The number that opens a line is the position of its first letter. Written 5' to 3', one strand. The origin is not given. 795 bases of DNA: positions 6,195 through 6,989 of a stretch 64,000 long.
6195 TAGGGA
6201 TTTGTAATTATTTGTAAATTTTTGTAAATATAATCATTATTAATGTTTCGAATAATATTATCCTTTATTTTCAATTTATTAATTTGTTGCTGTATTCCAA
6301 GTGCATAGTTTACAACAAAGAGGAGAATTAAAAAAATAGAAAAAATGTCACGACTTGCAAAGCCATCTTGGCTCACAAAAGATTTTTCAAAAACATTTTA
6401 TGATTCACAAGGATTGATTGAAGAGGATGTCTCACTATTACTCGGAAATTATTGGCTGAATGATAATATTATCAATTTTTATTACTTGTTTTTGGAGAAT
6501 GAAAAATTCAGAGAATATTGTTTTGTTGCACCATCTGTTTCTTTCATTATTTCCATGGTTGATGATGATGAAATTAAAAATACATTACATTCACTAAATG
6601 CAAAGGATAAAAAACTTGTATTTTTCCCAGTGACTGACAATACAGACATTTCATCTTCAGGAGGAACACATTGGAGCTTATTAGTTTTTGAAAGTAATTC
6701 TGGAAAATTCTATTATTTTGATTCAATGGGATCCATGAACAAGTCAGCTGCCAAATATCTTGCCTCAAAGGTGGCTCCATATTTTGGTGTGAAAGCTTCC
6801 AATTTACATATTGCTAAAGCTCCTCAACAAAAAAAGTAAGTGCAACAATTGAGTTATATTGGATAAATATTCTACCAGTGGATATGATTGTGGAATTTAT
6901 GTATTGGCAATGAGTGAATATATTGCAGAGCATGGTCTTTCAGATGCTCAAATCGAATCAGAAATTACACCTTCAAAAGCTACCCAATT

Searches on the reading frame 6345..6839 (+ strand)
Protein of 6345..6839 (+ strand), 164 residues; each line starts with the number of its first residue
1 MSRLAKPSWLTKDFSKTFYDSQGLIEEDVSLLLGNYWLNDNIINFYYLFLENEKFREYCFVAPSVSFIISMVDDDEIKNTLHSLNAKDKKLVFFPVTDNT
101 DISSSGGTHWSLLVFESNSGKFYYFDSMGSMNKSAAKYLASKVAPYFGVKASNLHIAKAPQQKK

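Call 4: search_protein_families(library=pfam, proteins=[window:6345-6839:+], max_evalue=0.01)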
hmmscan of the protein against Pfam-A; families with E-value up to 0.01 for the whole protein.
window:6345-6839:+ (164 aa): 2 families
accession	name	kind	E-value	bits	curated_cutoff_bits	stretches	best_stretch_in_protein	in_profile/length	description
PF02902.25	Peptidase_C48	-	1.3e-07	32.2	20.7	1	36-134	1-121/217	Ulp1 protease family, C-terminal catalytic domain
PF00770.24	Peptidase_C5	-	0.0012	19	21.3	1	99-134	24-59/179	Adenovirus endoprotease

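Call 28: find_encoding_contigs(protein=window:6345-6839:+, flank=10000, max_places=6)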
Protein window:6345-6839:+ (164 aa): no gene with exactly this product is on record in the collection.
